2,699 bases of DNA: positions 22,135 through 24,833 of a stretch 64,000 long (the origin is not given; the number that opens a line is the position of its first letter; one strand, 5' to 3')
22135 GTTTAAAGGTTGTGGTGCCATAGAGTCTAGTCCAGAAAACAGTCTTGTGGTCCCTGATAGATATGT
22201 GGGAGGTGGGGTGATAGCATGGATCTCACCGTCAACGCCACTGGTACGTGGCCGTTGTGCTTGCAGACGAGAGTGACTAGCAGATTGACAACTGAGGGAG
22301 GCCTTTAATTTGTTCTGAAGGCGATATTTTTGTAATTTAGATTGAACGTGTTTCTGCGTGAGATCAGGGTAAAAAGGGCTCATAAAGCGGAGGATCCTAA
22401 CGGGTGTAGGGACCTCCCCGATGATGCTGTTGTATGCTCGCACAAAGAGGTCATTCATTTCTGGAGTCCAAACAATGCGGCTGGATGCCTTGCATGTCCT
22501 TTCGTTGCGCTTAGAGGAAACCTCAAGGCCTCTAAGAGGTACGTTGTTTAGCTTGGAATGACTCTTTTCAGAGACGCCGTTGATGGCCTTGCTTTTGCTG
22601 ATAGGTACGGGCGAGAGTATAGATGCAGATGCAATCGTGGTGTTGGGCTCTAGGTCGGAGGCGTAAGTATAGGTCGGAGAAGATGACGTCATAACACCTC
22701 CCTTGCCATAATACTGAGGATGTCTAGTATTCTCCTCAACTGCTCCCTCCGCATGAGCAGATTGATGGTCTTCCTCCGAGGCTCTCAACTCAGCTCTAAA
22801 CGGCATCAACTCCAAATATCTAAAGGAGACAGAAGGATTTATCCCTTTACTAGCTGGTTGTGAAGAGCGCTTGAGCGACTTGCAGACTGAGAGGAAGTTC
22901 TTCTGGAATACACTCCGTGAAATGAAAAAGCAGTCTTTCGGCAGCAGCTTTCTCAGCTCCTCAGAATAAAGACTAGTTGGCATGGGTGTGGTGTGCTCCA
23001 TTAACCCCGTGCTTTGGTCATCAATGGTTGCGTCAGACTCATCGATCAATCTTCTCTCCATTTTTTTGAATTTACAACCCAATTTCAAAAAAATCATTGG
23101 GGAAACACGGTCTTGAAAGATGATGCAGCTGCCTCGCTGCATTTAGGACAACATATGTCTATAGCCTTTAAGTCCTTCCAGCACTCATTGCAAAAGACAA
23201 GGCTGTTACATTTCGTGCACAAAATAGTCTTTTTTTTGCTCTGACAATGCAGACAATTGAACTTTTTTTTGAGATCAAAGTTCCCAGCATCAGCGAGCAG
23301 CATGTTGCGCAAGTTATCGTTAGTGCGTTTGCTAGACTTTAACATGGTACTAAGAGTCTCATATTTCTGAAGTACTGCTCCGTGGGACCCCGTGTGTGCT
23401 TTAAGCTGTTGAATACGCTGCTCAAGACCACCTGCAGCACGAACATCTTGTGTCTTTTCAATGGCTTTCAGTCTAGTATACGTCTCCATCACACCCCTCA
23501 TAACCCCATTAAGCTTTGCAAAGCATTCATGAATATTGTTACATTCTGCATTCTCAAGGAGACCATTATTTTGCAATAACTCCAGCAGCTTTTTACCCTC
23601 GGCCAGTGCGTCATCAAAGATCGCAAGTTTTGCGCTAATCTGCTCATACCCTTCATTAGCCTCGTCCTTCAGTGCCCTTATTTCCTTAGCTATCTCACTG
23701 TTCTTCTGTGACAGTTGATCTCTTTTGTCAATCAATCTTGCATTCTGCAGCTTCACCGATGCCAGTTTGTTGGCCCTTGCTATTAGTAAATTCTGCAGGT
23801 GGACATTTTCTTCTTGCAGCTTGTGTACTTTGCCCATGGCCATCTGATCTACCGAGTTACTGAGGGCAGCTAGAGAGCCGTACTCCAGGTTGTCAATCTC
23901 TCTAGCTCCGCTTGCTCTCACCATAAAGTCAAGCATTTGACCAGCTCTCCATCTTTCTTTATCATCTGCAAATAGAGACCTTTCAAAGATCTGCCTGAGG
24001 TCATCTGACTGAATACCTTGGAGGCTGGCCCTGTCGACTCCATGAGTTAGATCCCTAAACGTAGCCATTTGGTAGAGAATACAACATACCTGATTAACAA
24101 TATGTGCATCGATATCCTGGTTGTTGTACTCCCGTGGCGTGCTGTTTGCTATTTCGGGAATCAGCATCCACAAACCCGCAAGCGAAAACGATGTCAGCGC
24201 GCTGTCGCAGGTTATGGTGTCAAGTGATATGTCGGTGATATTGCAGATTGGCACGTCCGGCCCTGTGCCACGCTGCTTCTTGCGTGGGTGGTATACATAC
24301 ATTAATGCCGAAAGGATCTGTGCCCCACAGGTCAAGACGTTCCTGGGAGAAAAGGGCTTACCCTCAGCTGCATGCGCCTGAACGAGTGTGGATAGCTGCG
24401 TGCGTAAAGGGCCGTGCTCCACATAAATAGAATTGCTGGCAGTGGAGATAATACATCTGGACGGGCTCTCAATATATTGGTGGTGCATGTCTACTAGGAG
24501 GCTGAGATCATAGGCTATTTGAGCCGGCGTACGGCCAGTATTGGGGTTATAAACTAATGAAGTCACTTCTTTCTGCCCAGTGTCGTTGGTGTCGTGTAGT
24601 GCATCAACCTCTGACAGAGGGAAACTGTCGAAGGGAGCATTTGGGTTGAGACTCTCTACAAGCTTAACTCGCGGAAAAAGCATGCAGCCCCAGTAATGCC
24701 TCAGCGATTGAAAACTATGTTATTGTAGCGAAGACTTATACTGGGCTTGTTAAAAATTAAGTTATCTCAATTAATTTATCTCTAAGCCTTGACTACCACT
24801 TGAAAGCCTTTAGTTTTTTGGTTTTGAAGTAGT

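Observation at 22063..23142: GARP (SHAQKYF/SHLQKYR-class) Myb transcription factor with three alternative in-frame ATGs, one forming an ATGA start/stop overlap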

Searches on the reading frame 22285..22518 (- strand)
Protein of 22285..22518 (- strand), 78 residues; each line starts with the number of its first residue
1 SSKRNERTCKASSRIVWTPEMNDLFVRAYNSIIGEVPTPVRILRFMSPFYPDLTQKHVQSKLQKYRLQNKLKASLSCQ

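Call 5: search_protein_families(library=ncbifam, proteins=[window:22300-22500:-], max_evalue=10)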
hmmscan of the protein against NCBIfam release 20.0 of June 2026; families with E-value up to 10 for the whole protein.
window:22300-22500:- (67 aa): 1 family
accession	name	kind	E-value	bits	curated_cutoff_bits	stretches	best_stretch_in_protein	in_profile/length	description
TIGR01557.1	myb_SHAQKYF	subfamily_domain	1.5e-10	41.2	29.3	1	7-62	2-56/57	myb-like DNA-binding domain, SHAQKYF class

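Call 33: find_homologous_proteins(query=window:22300-22500:-, max_evalue=10)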
Query window:22300-22500:-: no candidate shares three 5-residue words with the query. No homologue found.

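Call 40: search_protein_representatives(protein=window:22285-22518:-)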
Query: 78 residues. Proteins with E-value up to 0.001 (for the whole library): 57; up to 1e-10: 2; up to 1e-30: 1. The best 57 are listed.
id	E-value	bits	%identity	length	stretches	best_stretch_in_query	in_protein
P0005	7.2e-32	124.8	81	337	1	1-78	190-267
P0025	3.2e-11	59.4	44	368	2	7-71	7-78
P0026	2.2e-10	56.7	42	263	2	12-75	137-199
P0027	3.5e-08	49.8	43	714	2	11-67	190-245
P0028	3.5e-08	49.8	40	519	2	6-66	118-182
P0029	6.9e-08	48.8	36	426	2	12-68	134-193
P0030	1.8e-07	47.5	39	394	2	12-70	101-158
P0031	1.0e-06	45.1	39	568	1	3-70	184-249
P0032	1.9e-06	44.3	44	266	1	5-74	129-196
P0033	4.2e-06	43.2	45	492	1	10-73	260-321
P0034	1.2e-05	41.8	55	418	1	11-67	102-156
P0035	1.2e-05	41.7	51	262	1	7-71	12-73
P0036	1.5e-05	41.4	44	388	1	12-70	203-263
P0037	2.1e-05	41.0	-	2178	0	-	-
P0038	2.6e-05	40.7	43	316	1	4-68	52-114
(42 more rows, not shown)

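Call 41: list_cluster_members(proteins=[P0025, P0026, P0027, P0028, P0029, P0030, P0031, P0032, P0033, P0034])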
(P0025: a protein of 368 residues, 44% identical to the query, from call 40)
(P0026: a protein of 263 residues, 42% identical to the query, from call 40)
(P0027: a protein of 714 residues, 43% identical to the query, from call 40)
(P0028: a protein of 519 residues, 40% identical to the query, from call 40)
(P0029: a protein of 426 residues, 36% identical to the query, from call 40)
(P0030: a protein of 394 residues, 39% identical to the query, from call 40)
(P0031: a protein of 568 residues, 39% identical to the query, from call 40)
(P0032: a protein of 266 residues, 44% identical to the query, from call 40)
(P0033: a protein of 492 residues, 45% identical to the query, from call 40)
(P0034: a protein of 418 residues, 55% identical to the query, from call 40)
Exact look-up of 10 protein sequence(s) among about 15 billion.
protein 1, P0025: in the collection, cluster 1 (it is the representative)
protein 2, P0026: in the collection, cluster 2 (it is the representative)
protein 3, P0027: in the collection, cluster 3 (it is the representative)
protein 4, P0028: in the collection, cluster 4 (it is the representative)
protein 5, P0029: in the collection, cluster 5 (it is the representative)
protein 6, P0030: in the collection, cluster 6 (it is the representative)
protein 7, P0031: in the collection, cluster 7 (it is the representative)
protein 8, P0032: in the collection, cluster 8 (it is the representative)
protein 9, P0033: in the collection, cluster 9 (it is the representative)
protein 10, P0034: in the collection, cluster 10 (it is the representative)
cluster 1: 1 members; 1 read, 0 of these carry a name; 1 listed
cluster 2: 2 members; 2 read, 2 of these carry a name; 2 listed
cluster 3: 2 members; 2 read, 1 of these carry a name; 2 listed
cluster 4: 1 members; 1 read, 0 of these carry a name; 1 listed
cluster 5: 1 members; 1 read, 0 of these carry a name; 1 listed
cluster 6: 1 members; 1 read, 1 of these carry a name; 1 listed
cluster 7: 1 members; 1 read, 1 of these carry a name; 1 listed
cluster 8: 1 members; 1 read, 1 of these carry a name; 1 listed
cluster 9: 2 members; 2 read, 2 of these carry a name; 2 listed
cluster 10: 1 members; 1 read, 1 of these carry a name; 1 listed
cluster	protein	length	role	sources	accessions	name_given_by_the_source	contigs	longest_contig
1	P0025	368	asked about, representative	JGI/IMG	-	-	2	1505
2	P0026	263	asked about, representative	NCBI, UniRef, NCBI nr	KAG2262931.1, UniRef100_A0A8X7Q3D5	hypothetical protein Bca52824_070010 [Brassica carinata] | HTH myb-type domain-containing protein n=1 Tax=Brassica carinata TaxID=52824 ...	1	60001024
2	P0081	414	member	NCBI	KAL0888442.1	hypothetical protein Bca101_012425 [Brassica carinata]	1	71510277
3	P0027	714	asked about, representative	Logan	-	-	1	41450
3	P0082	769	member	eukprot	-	jgi/Chrzof1/2491/Cz11g17160.t1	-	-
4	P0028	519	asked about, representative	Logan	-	-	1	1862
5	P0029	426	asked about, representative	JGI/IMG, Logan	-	-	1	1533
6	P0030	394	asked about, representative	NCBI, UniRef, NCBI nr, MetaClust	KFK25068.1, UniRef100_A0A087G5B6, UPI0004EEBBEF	hypothetical protein AALP_AA8G062300 [Arabis alpina] | HTH myb-type domain-containing protein n=1 Tax=Arabis alpina TaxID=50452 ... | status=active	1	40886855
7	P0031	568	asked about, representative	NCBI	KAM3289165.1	two-component response regulator ARR2 [Capsicum chacoense]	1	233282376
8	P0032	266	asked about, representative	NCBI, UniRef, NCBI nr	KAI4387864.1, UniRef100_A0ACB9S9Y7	hypothetical protein MLD38_000255 [Melastoma candidum] | Uncharacterized protein n=1 Tax=Melastoma candidum TaxID=119954 RepID=A0ACB9S9Y7_9MYRT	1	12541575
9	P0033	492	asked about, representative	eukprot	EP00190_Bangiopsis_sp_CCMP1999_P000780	CAMPEP_0198735260 /NCGR_PEP_ID=MMETSP1475-20131203/58217_1 /TAXON_ID= ...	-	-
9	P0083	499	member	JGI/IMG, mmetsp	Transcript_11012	Transcript_11012/g.33770 ORF Transcript_11012/g.33770 Transcript_11012/m.33770 ...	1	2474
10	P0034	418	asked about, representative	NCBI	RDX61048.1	Two-component response regulator ORR21, partial [Mucuna pruriens]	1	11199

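Call 50: search_solved_structures(query=window:22285-22518:-, max_evalue=0.01, show_alignments=5)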
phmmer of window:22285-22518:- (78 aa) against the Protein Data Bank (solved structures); distinct sequences matched with E-value up to 0.01: 11.
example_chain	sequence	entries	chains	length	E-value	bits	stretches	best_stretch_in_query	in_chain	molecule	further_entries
6j4k_A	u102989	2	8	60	1.4e-07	35.2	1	13-67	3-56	Protein PHOSPHATE STARVATION RESPONSE 1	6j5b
6j4r_A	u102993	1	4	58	1.7e-07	34.9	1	13-67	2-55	Protein PHOSPHATE STARVATION RESPONSE 1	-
8xas_A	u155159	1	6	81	3.9e-07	33.7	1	11-69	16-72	Two-component response regulator ARR1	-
7d3y_C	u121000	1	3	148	5.2e-07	33.4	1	7-68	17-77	Protein PHOSPHATE STARVATION RESPONSE 2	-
7d3t_A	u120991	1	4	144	7.5e-07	32.8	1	7-68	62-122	Protein PHOSPHATE STARVATION RESPONSE 2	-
8xat_A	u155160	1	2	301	5.7e-06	30.1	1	11-68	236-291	Two-component response regulator ARR1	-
9h6e_D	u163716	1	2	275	6.6e-06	29.9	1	11-68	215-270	Two-component response regulator ARR1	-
7e40_A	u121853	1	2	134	1.3e-05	28.9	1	13-68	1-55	Protein PHOSPHATE STARVATION RESPONSE 2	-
6qec_A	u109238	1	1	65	0.00014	25.6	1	7-68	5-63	Transcription factor LUX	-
1irz_A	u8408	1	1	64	0.00019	25.2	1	9-70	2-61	ARR10-B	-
5lxu_A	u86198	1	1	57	0.00038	24.3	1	14-68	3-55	Transcription factor LUX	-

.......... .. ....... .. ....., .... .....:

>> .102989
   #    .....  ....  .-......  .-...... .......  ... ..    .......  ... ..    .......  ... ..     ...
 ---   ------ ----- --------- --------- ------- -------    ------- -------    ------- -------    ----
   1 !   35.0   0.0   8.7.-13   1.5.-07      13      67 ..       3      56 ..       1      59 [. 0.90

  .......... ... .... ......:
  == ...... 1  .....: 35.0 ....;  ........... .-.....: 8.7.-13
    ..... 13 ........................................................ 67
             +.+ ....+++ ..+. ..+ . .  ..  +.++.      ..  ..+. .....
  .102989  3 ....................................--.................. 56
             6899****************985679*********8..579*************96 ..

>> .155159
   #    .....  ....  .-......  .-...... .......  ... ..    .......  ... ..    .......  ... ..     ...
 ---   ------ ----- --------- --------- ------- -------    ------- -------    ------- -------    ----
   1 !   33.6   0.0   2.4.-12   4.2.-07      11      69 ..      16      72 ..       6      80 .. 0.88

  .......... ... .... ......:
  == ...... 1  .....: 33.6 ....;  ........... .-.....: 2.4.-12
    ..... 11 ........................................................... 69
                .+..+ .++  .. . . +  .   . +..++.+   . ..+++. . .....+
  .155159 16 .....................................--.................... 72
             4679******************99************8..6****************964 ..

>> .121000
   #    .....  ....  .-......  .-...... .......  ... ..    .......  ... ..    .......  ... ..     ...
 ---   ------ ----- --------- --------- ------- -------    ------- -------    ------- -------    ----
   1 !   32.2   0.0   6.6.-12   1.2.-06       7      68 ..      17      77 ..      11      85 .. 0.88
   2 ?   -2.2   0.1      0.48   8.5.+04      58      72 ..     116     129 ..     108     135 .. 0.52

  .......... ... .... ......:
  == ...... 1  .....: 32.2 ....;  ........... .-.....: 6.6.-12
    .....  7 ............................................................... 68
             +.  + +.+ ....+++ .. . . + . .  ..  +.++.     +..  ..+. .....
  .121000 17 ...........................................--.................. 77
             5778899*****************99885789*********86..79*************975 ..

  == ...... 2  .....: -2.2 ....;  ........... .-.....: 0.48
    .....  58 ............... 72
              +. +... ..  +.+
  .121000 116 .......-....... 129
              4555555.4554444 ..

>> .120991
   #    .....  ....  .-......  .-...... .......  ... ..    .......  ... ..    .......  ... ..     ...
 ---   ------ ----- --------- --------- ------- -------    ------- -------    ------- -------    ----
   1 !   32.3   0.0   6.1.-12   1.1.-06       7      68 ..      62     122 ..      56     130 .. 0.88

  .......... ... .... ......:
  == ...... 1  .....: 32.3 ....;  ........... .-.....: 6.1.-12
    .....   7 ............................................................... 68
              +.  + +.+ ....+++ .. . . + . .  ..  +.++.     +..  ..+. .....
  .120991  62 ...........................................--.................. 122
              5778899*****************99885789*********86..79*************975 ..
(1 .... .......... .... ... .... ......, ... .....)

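Call 58: search_protein_families(library=pfam, proteins=[window:22285-22518:-], max_evalue=10)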
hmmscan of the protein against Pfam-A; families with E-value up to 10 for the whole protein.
window:22285-22518:- (78 aa): 0 families

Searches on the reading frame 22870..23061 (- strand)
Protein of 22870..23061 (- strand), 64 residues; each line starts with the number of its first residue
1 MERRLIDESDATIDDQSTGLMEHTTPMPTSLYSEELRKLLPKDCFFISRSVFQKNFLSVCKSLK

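Call 58: search_protein_families(library=pfam, proteins=[window:22870-23061:-], max_evalue=10)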
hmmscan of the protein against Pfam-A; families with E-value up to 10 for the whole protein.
window:22870-23061:- (64 aa): 0 families

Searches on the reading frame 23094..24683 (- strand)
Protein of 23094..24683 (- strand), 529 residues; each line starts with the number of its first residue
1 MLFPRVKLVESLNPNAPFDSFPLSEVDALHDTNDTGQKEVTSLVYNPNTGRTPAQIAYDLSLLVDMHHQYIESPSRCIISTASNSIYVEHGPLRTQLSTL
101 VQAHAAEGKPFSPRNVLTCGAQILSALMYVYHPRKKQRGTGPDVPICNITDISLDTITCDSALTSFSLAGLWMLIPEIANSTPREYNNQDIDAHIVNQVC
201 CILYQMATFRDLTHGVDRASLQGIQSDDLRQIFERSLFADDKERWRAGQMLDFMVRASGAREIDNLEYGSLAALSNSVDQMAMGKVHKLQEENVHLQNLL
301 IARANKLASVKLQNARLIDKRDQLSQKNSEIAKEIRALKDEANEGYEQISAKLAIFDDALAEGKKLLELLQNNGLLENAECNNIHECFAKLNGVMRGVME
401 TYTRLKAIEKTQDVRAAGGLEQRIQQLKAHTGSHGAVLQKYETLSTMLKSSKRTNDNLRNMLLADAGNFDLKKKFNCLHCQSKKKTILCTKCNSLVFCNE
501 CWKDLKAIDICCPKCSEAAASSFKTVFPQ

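Call 3: search_protein_families(library=pfam, proteins=[window:23094-24683:-], max_evalue=1)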
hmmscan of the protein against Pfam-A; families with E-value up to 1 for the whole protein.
window:23094-24683:- (529 aa): 2 families
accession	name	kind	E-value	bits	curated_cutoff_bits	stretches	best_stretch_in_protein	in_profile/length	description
PF13920.12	zf-C3HC4_3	-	0.00016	21.9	27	1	475-518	3-45/49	Zinc finger, C3HC4 type (RING finger)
PF01813.22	ATP-synt_D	-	0.051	13.9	25.7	1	304-361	6-62/196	ATP synthase subunit D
